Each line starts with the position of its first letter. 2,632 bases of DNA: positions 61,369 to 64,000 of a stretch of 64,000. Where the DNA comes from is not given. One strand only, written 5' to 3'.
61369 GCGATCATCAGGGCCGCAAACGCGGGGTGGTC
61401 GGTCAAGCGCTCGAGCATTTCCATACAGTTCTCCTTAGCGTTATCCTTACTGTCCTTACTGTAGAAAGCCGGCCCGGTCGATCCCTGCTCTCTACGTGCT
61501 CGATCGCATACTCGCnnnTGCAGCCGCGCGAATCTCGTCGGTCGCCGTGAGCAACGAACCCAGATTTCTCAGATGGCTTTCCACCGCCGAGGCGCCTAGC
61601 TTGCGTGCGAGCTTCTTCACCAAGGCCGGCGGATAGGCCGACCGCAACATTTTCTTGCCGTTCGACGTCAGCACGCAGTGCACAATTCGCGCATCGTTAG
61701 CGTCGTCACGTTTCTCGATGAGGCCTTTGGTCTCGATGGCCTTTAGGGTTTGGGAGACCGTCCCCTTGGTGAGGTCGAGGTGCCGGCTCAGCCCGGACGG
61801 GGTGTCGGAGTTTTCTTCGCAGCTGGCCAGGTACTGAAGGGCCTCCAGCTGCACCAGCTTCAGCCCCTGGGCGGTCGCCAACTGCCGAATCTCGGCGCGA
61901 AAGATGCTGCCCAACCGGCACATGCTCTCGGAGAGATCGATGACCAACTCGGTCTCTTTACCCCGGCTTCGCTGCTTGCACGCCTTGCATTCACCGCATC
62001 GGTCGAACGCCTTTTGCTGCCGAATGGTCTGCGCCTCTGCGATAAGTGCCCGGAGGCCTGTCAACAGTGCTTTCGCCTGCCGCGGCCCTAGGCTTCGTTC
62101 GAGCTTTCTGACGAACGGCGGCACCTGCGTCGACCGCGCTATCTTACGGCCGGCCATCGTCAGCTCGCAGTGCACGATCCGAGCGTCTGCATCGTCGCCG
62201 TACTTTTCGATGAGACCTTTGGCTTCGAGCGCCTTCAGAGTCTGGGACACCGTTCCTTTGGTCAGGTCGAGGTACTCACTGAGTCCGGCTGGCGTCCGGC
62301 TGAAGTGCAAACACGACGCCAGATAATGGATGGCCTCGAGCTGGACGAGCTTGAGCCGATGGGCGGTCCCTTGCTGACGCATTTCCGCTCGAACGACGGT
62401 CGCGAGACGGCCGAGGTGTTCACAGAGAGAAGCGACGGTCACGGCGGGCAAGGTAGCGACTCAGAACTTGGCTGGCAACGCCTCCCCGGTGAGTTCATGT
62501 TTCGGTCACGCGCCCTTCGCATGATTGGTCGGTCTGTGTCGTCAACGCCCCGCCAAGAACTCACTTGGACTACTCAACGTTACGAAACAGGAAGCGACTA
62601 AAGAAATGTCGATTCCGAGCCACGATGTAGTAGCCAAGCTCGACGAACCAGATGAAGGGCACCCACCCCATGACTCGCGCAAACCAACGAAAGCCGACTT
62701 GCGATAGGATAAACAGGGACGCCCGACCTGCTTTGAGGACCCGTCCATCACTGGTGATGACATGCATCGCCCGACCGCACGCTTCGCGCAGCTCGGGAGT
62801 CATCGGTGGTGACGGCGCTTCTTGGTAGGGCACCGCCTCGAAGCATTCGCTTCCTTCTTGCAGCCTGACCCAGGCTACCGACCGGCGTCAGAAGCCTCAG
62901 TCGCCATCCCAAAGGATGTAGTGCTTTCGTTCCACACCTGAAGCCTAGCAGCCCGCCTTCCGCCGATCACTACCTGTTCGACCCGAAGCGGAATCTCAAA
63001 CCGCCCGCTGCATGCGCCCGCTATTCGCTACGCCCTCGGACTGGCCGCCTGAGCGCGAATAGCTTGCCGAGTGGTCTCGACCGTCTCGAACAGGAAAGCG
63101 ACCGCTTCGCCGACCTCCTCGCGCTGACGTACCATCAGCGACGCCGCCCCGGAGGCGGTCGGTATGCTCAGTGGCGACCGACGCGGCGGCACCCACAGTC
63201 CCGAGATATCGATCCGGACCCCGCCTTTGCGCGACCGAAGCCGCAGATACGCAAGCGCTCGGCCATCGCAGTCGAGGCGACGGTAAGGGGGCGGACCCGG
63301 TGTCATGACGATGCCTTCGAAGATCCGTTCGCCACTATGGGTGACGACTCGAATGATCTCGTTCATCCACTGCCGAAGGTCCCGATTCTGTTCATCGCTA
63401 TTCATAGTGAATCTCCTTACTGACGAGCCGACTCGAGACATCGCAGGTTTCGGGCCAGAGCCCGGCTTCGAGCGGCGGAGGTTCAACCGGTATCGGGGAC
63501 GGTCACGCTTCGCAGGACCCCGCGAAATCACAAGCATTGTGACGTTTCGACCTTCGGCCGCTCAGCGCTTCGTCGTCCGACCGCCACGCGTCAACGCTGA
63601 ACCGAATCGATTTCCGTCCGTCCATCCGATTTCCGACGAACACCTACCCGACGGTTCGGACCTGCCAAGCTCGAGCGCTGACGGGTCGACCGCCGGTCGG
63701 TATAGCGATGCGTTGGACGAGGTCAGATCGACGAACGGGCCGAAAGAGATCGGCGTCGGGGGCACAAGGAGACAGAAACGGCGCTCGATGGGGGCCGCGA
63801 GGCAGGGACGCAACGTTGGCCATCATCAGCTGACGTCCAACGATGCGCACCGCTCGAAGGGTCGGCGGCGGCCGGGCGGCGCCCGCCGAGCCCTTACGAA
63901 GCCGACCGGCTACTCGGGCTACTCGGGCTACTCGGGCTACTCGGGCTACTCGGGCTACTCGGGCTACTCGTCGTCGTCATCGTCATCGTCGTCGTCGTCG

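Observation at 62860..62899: One SECIS-like hairpin positioned to serve two UGA codons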

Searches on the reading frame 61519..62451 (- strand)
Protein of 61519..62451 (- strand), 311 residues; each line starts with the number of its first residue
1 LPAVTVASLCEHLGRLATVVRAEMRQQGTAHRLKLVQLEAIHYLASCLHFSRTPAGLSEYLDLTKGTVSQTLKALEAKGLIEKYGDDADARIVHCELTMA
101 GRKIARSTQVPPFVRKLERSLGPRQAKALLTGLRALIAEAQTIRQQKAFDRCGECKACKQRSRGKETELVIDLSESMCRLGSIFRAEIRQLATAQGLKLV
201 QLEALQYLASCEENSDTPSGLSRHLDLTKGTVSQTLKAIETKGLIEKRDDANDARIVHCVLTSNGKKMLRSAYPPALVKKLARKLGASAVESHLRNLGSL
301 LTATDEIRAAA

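Call 58: search_protein_families(library=pfam, proteins=[window:61519-62451:-], max_evalue=0.00001)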
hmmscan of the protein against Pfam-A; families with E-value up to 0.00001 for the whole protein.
window:61519-62451:- (311 aa): 16 families
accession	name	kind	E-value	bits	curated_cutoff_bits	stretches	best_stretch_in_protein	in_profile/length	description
PF12802.13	MarR_2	-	3.4e-24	85.2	27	2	196-256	2-61/61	MarR family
PF01047.28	MarR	-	5.5e-17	61.8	24.6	2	217-257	19-59/59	MarR family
PF13463.12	HTH_27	-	5.6e-17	62.2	22.2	2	37-101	5-68/68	Winged helix DNA-binding domain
PF22381.2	Staph_reg_Sar_Rot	-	2.1e-14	53.8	27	1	195-268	10-81/85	Transcriptional regulator SarA/Rot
PF01022.26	HTH_5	-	9.7e-14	51.4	22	0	202-247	5-47/47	Bacterial regulatory protein, arsR family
PF13601.12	HTH_34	-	5.7e-13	49.3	27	0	200-268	1-68/80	Winged helix DNA-binding domain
PF01726.22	LexA_DNA_bind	-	3.5e-09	36.8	23.7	0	221-250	31-61/65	LexA DNA binding domain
PF25213.1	HVO_A0261_N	-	3.8e-09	36.7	35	0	207-250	16-59/86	HVO_A0261 N-terminal domain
PF01978.25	TrmB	-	5.1e-09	36.3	25.6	0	199-250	6-57/68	Sugar-specific transcriptional regulator TrmB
PF13545.12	HTH_Crp_2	-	2.4e-08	34.3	27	0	53-85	24-56/70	Crp-like helix-turn-helix domain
PF01325.25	Fe_dep_repress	-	1.7e-07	31.7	26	0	53-82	24-53/60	Iron dependent repressor, N-terminal DNA binding domain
PF09339.16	HTH_IclR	-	2.4e-07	30.8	22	0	203-248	7-51/52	IclR helix-turn-helix domain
PF24034.1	DUF7343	-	5.8e-07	29.7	27.6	0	59-83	26-50/62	Domain of unknown function (DUF7343)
PF03551.20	PadR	-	1.1e-06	29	27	0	59-103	25-71/75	Transcriptional regulator PadR-like family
PF12840.13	HTH_20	-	1.6e-06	28.4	27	0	52-82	19-49/51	Helix-turn-helix domain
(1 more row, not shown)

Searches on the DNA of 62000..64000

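Call 7: search_rna_families(source=window, start=62000, end=64000, threshold=evalue, max_evalue=10)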
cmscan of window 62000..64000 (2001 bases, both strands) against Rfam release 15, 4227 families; matches with E-value up to 10: 2.
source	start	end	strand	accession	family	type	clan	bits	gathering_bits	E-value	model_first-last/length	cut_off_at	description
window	63221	63275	-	RF01988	SECIS_2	Cis-reg;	-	22.9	70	0.18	1-55/55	no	Selenocysteine insertion sequence 2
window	62745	62815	+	RF00735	mir-367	Gene; miRNA;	-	17.8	54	2.1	1-68/68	no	mir-367 microRNA precursor family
